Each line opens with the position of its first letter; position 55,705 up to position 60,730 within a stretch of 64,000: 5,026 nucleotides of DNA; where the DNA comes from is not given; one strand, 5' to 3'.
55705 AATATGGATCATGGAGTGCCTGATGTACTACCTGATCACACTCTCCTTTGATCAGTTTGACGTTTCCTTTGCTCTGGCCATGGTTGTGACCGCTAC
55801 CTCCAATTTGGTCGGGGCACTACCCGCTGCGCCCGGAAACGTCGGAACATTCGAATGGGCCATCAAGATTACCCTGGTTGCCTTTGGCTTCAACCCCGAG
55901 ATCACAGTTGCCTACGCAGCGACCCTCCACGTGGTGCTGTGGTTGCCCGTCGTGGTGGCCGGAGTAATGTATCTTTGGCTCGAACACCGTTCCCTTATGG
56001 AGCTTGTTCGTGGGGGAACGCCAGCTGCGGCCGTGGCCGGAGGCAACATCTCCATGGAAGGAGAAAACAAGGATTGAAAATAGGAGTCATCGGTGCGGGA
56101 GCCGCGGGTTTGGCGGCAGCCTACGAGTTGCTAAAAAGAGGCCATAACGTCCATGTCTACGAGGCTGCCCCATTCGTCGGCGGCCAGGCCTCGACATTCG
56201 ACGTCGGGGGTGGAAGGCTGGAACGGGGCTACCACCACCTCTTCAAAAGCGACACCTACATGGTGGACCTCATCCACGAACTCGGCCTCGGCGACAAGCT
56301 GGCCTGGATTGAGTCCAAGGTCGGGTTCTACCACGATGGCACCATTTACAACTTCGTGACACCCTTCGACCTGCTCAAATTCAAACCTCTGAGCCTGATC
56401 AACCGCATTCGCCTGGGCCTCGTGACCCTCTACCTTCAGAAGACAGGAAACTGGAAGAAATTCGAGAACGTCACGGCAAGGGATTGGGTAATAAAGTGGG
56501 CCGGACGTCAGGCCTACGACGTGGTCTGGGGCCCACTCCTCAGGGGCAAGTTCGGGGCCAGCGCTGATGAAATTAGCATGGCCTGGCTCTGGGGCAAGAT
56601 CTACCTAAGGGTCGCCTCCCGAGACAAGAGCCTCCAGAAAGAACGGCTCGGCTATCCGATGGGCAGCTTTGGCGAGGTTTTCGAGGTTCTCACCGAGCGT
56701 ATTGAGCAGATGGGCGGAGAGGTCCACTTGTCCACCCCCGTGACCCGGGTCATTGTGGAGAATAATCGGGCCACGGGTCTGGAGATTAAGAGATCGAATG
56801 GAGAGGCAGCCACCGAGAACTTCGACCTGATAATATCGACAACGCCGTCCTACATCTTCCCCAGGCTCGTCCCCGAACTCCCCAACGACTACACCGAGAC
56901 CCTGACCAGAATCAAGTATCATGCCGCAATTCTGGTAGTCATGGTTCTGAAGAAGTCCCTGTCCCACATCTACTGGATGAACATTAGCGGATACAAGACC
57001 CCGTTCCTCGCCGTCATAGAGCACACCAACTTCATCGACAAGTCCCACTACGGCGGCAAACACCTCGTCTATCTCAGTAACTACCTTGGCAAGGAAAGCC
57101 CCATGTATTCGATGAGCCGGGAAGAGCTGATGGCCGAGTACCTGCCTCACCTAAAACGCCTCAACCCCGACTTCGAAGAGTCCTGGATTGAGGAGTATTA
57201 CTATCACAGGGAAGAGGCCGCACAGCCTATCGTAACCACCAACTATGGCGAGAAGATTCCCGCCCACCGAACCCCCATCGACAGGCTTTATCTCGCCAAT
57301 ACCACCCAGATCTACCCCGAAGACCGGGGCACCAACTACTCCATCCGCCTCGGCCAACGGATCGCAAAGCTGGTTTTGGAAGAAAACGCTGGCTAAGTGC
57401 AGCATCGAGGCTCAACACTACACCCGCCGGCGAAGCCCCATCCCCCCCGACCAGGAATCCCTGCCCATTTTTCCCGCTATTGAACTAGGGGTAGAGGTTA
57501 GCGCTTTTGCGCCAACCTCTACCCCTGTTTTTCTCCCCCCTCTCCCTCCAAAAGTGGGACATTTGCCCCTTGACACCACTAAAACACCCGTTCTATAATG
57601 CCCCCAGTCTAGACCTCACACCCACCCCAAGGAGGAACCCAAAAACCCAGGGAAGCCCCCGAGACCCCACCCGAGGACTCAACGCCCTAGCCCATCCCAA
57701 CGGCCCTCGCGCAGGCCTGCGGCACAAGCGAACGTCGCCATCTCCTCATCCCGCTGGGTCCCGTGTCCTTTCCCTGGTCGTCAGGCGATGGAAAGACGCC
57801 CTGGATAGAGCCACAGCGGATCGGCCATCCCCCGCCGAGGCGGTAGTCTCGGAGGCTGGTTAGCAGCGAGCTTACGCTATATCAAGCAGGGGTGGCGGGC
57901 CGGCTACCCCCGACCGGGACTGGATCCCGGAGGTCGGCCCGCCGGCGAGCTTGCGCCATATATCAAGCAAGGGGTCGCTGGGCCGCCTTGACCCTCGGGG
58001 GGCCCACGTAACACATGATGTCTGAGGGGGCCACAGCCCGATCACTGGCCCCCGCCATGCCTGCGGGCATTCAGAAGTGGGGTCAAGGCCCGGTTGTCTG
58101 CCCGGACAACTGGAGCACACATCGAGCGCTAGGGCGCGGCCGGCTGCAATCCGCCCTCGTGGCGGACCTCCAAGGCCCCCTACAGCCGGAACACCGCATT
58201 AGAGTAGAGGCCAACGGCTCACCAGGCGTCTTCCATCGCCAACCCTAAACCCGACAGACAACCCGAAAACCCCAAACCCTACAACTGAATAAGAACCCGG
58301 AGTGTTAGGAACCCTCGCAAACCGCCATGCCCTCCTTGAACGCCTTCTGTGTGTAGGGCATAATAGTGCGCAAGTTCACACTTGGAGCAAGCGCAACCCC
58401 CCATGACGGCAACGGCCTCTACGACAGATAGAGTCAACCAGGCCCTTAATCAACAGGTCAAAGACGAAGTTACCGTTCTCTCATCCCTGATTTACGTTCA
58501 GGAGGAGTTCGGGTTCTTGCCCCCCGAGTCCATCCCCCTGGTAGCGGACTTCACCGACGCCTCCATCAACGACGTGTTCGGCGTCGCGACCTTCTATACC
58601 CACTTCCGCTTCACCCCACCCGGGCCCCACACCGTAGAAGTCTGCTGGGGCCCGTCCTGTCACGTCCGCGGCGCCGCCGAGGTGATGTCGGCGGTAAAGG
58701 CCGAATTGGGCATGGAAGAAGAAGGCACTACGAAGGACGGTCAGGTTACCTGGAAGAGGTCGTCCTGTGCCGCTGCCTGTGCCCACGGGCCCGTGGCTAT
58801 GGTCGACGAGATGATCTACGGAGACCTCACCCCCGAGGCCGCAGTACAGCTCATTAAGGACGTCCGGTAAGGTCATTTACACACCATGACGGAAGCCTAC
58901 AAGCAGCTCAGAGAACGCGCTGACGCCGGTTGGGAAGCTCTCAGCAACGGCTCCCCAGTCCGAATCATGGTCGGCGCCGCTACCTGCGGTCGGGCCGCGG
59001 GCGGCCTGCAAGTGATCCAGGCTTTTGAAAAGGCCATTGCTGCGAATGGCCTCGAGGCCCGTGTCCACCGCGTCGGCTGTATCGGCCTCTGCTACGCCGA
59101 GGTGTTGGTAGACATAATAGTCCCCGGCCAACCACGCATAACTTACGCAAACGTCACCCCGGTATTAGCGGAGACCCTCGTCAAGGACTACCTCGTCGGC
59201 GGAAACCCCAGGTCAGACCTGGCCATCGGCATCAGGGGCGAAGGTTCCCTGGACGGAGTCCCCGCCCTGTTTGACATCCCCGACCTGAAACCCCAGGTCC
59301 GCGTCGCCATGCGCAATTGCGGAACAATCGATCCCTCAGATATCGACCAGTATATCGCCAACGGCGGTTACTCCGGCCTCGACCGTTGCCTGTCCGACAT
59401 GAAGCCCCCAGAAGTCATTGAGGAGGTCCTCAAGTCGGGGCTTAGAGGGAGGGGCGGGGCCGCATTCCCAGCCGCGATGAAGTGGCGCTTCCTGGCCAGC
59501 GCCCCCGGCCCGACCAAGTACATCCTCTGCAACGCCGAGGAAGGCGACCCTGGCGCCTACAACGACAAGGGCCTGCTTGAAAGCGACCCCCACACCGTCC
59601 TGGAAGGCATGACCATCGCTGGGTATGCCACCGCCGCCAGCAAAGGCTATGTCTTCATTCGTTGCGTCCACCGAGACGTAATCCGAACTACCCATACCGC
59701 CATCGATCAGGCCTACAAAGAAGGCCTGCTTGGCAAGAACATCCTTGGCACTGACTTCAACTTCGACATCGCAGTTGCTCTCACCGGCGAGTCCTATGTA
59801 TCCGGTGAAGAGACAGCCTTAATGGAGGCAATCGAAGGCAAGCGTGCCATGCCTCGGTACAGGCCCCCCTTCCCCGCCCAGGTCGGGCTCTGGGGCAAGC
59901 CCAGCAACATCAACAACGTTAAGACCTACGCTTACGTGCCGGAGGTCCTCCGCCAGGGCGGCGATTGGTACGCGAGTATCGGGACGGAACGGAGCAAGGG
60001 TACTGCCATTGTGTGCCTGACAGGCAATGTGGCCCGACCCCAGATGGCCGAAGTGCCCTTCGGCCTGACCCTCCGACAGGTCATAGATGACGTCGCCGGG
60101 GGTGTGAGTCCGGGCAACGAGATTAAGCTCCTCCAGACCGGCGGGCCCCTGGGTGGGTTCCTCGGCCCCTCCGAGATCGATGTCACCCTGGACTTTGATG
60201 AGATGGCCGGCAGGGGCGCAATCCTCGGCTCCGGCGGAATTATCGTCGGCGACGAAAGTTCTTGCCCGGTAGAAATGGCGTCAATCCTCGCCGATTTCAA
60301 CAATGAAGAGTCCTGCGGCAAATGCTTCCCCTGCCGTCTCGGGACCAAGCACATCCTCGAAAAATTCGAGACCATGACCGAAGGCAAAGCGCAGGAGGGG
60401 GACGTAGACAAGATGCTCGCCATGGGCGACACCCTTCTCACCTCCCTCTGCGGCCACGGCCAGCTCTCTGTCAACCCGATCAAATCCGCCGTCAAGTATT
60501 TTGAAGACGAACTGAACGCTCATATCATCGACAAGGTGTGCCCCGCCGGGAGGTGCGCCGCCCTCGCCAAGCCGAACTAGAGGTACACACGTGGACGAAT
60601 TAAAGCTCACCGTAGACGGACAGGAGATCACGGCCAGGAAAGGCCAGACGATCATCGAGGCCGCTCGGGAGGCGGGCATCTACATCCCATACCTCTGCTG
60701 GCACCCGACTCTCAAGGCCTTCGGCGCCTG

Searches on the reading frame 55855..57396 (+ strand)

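Call 39: search_protein_families(library=pfam, proteins=[window:55855-57396:+])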
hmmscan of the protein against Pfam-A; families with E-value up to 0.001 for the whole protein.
window:55855-57396:+ (513 aa): 8 families
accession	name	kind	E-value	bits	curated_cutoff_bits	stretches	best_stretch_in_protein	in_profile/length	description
PF01593.30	Amino_oxidase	-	5.3e-35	122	19.8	1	84-483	2-418/443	Flavin containing amine oxidoreductase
PF13450.12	NAD_binding_8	-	6.2e-15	55.7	21.9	1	78-141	1-66/68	NAD(P)-binding Rossmann-like domain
PF01266.30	DAO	-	6.5e-12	46.1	27.9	1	76-114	2-40/353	FAD dependent oxidoreductase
PF00890.30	FAD_binding_2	-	3e-09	37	20.4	1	78-114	4-39/414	FAD binding domain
PF03486.20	HI0933_like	-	3.4e-07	30.4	50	1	76-121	3-46/244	HI0933-like protein Rossmann domain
PF12831.13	FAD_oxidored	-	8.1e-07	29.1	27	1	78-113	4-39/416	FAD dependent oxidoreductase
PF00070.33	Pyr_redox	-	7.4e-05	23.6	22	0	75-106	1-32/82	Pyridine nucleotide-disulphide oxidoreductase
PF07992.20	Pyr_redox_2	-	0.00049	20.1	26.1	0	76-107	3-35/291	Pyridine nucleotide-disulphide oxidoreductase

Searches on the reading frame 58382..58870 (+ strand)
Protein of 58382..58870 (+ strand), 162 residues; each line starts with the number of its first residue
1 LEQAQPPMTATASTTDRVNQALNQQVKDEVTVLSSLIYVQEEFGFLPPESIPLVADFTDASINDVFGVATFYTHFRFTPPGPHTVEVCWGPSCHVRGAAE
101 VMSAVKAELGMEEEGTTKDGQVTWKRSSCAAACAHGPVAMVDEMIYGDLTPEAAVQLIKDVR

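Call 39: search_protein_families(library=pfam, proteins=[window:58382-58870:+])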
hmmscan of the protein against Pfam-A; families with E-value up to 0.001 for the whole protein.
window:58382-58870:+ (162 aa): 1 family
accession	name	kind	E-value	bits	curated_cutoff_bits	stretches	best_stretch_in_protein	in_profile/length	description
PF01257.25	2Fe-2S_thioredx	-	2.7e-40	138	24.8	1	20-161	3-144/145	Thioredoxin-like [2Fe-2S] ferredoxin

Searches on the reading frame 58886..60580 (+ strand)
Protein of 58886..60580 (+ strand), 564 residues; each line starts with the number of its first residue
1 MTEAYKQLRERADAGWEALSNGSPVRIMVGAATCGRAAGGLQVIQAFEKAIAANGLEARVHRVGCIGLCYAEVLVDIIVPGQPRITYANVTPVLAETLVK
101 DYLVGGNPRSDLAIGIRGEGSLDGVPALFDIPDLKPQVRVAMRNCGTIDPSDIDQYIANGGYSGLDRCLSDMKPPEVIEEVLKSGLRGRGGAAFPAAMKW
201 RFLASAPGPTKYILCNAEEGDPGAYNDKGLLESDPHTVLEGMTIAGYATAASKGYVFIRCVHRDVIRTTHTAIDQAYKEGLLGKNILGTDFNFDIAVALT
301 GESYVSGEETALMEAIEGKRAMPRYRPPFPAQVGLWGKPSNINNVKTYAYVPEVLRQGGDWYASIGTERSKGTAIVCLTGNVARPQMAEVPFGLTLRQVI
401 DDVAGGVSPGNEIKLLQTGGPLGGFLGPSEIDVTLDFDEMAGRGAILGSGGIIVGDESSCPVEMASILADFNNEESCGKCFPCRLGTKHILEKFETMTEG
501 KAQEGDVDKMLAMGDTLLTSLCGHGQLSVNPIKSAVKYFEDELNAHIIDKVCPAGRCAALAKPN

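Call 39: search_protein_families(library=pfam, proteins=[window:58886-60580:+])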
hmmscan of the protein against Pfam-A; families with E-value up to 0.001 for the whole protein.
window:58886-60580:+ (564 aa): 3 families
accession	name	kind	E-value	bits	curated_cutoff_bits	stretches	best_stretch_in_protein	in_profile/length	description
PF01512.22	Complex1_51K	-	6.6e-40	136.9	31.2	1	182-352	2-149/150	Nuo51 FMN-binding domain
PF10589.14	NADH_4Fe-4S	-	3.1e-23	81.9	23.5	1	464-546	2-85/85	NADH-ubiquinone oxidoreductase-F iron-sulfur binding region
PF10531.15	SLBB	-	1.9e-06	28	27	1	375-425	1-54/55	SLBB domain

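Call 68: find_homologous_proteins(query=window:58886-60580:+, max_evalue=1e-120)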
Query window:58886-60580:+ (564 aa): 7658 proteins with E <= 1e-120 among 8000 candidates; the best 120 are listed.
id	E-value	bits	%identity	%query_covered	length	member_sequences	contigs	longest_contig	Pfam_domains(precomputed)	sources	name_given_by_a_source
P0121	0.0e+0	1229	95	100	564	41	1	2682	PF10531.16,PF10589.15,PF01512.23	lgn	-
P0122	0.0e+0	1150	87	100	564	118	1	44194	PF10531.16,PF10589.15,PF01512.23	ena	-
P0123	0.0e+0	1038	79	100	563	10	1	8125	PF10531.16,PF10589.15,PF01512.23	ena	-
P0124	2.7e-298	1008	76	99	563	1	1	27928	PF10531.16,PF10589.15,PF01512.23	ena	-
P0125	8.3e-298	1007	76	99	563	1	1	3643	PF10531.16,PF10589.15,PF01512.23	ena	-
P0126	4.7e-292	988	76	99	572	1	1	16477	PF10531.16,PF10589.15,PF01512.23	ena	-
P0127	7.5e-288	974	73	99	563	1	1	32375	PF10531.16,PF10589.15,PF01512.23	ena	-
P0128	6.9e-285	964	73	99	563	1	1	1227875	PF10531.16,PF10589.15,PF01512.23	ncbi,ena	-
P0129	3.3e-284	962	72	99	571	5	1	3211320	PF10531.16,PF10589.15,PF01512.23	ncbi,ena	-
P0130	3.1e-283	959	73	99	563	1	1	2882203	PF10531.16,PF10589.15,PF01512.23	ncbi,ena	-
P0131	8.8e-266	901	69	99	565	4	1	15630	PF10531.16,PF10589.15,PF01512.23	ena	-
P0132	3.9e-249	846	64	100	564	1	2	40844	PF10531.16,PF10589.15,PF01512.23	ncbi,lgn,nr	ncbi:MAG: SLBB domain-containing protein [Chloroflexi bacterium]|nr:SLBB domain-containing protein [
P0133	1.0e-247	841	66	98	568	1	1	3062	PF10531.16,PF10589.15,PF22461.3,PF01512.23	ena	-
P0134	4.0e-245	833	64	99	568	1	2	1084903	PF10531.16,PF10589.15,PF22461.3,PF01512.23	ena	-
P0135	2.6e-230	784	60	99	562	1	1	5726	PF10531.16,PF10589.15,PF01512.23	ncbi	-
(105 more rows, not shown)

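Call 69: find_encoding_contigs(protein=P0122, flank=6000, max_places=2)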
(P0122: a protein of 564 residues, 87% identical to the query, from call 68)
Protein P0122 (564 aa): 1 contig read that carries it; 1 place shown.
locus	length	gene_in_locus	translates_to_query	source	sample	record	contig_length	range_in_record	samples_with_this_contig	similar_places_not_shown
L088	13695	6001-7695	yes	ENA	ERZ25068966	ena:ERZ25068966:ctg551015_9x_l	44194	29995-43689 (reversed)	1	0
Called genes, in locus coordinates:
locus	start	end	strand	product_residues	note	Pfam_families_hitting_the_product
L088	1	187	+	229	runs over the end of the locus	?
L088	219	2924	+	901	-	PF13231:PMT_2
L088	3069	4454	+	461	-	PF03706:LPG_synthase_TM, PF00890:FAD_binding_2 (weak), PF01266:DAO, PF13450:NAD_binding_8, PF01593:Amino_oxidase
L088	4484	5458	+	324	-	PF01593:Amino_oxidase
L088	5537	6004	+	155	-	PF01257:2Fe-2S_thioredx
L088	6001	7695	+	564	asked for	PF01512:Complex1_51K, PF10531:SLBB (weak), PF10589:NADH_4Fe-4S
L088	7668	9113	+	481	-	PF13510:Fer2_4, PF10588:NADH-G_4Fe-4S_3 (weak), PF14697:Fer4_21, PF22117:Fer4_Nqo3, PF12838:Fer4_7, PF13187:Fer4_9 (weak), PF04879:Molybdop_Fe4S4, PF00384:Molybdopterin, +1 more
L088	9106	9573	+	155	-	-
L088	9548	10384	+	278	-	PF00384:Molybdopterin, PF01568:Molydop_binding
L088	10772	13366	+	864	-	PF01624:MutS_I, PF05188:MutS_II, PF05192:MutS_III, PF05190:MutS_IV, PF00488:MutS_V, PF27441:MutS_C (weak)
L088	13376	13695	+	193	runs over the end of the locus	PF02518:HATPase_c, PF13589:HATPase_c_3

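Call 70: find_encoding_contigs(protein=P0130, flank=6000, max_places=1)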
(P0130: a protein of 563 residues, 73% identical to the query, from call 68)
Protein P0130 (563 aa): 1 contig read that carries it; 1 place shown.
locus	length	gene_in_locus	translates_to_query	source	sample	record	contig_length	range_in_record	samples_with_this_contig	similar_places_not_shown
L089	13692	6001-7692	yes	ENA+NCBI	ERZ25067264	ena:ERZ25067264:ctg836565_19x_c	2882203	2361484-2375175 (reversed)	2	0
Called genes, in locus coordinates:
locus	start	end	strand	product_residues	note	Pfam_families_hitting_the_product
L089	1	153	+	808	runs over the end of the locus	PF10060:DUF2298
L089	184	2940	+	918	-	PF13231:PMT_2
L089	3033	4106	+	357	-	PF03706:LPG_synthase_TM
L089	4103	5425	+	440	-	PF00890:FAD_binding_2 (faint), PF01266:DAO (weak), PF01593:Amino_oxidase, PF03486:HI0933_like (faint), PF13450:NAD_binding_8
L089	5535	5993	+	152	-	PF01257:2Fe-2S_thioredx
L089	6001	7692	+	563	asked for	PF01512:Complex1_51K, PF10531:SLBB (weak), PF10589:NADH_4Fe-4S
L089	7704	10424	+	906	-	PF13510:Fer2_4, PF10588:NADH-G_4Fe-4S_3 (weak), PF14697:Fer4_21, PF22117:Fer4_Nqo3, PF12838:Fer4_7, PF04879:Molybdop_Fe4S4, PF00384:Molybdopterin, PF01568:Molydop_binding, +1 more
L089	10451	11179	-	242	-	PF13489:Methyltransf_23, PF02353:CMAS (weak), PF08241:Methyltransf_11, PF08242:Methyltransf_12, PF13649:Methyltransf_25, PF13847:Methyltransf_31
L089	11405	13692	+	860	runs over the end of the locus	PF01624:MutS_I, PF05188:MutS_II, PF05192:MutS_III, PF05190:MutS_IV, PF00488:MutS_V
